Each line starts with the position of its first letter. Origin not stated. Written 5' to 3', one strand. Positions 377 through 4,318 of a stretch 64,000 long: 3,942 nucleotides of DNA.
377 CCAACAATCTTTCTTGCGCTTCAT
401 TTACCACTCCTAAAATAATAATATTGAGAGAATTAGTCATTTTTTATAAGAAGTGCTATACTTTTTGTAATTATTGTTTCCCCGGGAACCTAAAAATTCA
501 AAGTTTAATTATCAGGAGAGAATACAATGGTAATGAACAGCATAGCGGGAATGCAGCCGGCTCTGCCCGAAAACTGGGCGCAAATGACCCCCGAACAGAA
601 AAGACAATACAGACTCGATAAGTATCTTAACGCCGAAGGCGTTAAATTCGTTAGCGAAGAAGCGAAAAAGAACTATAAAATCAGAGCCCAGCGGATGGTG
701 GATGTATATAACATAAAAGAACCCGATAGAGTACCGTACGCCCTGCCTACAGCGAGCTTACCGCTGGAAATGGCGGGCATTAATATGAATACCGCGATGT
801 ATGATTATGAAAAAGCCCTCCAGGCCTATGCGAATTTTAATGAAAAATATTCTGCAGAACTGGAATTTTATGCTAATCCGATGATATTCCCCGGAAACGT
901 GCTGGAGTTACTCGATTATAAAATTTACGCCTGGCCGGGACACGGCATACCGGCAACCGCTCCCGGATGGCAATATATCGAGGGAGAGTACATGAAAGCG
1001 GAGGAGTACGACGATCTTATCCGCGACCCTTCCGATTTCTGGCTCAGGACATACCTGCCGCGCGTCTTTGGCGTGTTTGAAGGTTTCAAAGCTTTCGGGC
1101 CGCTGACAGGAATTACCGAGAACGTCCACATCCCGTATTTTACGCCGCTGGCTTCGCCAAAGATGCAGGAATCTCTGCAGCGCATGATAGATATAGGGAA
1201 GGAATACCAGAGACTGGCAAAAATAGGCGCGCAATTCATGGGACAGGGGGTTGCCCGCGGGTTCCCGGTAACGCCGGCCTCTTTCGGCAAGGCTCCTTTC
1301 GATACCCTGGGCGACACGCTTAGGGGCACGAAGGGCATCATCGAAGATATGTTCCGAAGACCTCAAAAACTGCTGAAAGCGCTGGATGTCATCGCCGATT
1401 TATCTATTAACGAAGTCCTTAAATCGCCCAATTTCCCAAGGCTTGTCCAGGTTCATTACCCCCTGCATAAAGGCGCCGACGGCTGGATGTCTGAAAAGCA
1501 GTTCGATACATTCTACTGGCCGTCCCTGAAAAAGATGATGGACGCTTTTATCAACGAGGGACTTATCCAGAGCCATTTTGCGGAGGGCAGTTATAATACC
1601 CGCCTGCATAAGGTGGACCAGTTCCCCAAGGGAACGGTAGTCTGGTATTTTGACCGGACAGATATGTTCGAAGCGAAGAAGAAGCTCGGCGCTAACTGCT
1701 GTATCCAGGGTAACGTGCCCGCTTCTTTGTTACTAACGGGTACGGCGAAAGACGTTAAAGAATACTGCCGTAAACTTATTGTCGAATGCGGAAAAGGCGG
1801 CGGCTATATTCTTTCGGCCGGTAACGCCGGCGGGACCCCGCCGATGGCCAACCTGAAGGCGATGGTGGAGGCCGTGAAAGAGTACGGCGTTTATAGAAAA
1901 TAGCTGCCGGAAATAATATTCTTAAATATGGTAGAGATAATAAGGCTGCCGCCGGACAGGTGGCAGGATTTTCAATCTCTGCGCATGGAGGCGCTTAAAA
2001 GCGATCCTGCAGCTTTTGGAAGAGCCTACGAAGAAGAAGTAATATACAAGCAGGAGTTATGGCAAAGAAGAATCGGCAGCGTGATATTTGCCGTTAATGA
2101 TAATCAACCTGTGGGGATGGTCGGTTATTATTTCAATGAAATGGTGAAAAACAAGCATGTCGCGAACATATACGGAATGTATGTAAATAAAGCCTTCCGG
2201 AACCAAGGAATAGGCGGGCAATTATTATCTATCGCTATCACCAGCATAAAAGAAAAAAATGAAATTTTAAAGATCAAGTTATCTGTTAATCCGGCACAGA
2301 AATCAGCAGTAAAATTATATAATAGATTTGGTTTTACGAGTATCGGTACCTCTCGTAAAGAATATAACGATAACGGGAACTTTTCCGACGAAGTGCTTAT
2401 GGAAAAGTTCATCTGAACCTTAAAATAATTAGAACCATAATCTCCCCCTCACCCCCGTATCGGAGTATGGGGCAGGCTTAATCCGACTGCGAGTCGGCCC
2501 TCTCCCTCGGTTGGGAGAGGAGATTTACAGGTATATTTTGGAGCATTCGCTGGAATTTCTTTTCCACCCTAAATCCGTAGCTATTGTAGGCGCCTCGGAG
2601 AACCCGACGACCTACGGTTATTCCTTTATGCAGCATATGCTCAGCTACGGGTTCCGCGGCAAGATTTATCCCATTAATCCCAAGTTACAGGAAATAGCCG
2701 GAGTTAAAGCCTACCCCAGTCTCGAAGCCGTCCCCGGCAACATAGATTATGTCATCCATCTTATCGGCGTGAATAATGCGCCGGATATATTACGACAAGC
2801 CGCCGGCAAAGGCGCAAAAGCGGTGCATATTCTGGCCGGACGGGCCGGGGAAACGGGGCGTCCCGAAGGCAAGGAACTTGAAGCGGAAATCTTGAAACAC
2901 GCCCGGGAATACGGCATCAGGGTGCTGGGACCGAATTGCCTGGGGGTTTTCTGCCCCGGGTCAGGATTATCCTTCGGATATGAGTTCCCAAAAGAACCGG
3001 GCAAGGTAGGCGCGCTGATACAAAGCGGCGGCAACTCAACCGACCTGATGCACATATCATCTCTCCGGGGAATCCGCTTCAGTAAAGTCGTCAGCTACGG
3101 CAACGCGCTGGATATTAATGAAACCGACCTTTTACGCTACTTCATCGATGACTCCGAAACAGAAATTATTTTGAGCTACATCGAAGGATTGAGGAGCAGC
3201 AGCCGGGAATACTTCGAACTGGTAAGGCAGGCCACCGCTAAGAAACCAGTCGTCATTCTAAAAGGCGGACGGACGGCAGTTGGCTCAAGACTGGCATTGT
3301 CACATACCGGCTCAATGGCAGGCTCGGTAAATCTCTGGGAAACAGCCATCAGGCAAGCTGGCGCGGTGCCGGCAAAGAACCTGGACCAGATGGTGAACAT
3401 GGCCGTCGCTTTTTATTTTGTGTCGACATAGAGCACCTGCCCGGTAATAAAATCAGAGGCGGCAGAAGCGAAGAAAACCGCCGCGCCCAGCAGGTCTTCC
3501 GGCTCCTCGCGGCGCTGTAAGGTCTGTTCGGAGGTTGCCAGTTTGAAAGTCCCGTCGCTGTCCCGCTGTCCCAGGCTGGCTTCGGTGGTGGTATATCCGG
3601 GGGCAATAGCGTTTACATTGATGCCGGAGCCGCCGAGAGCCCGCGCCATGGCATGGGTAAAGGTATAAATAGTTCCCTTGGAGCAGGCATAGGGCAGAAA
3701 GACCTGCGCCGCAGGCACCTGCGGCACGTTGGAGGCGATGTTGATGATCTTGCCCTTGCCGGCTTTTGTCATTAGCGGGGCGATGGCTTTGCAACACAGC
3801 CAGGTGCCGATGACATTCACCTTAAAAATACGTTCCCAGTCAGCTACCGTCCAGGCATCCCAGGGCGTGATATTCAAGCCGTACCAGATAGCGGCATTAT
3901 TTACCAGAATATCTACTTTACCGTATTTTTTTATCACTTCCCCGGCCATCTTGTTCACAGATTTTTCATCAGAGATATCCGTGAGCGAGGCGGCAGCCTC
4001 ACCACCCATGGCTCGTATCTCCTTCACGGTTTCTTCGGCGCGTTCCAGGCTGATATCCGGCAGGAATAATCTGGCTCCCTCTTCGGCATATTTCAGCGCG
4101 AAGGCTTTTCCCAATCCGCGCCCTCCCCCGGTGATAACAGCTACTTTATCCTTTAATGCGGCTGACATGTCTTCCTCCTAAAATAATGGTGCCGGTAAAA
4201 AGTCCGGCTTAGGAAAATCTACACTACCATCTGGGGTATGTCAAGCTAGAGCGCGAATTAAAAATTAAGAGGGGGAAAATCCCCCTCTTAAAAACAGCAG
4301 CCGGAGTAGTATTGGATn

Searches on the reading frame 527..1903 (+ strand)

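Call 66: search_protein_families(library=pfam, proteins=[window:527-1903:+], max_evalue=0.00001)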
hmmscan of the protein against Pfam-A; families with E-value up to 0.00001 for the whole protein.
window:527-1903:+ (458 aa): 1 family
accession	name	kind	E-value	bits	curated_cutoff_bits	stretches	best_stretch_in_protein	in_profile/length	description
PF01208.23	URO-D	-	2.8e-20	73.1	23.9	1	251-453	140-346/346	Uroporphyrinogen decarboxylase (URO-D)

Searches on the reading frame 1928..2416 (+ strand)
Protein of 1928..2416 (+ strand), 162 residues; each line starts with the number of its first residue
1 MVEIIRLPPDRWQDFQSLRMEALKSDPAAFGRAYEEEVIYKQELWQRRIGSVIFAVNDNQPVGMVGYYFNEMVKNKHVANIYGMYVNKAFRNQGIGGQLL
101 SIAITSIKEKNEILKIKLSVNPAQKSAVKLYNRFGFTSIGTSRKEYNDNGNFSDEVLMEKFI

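Call 66: search_protein_families(library=pfam, proteins=[window:1928-2416:+], max_evalue=0.00001)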
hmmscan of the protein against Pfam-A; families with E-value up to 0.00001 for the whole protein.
window:1928-2416:+ (162 aa): 6 families
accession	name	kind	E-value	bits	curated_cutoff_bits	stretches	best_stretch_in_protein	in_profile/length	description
PF00583.31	Acetyltransf_1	-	2e-16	60.8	20.7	1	32-136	14-116/116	Acetyltransferase (GNAT) family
PF13673.13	Acetyltransf_10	-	7.6e-14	52.2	23.6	1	43-144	20-115/128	Acetyltransferase (GNAT) domain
PF13508.13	Acetyltransf_7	-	3.5e-13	50.2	27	1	52-137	5-83/84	Acetyltransferase (GNAT) domain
PF13420.13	Acetyltransf_4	-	1.3e-08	35.5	24.3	1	35-156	27-154/155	Acetyltransferase (GNAT) domain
PF17013.11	Acetyltransf_15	-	4.3e-08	33.2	35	1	71-151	65-151/210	Putative acetyl-transferase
PF08445.16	FR47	-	3.4e-07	30.6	22.1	1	71-139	15-80/86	FR47-like protein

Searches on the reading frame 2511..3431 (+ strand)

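Call 66: search_protein_families(library=pfam, proteins=[window:2511-3431:+], max_evalue=0.00001)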
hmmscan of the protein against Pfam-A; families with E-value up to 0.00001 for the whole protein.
window:2511-3431:+ (306 aa): 3 families
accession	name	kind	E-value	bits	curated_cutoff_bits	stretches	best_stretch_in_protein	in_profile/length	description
PF13607.11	Succ_CoA_lig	-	1.8e-41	141.6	27.4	1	163-301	1-138/138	Succinyl-CoA ligase like flavodoxin domain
PF13380.12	CoA_binding_2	-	2.3e-26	93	22.8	1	21-147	1-114/116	CoA binding domain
PF02629.25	CoA_binding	-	2.9e-08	34.8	22.3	1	20-108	3-94/97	CoA binding domain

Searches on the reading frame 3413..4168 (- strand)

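Call 66: search_protein_families(library=pfam, proteins=[window:3413-4168:-], max_evalue=0.00001)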
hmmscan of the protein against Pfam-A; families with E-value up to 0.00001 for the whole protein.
window:3413-4168:- (251 aa): 3 families
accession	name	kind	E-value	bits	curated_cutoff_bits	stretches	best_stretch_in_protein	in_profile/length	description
PF13561.12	adh_short_C2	-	5.5e-52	177.1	27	1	17-249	6-232/236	Enoyl-(Acyl carrier protein) reductase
PF00106.31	adh_short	-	8.6e-52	175.9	26.6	1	8-198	1-187/195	short chain dehydrogenase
PF08659.16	KR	-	5.4e-08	33.4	22.6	1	11-130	4-124/180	KR domain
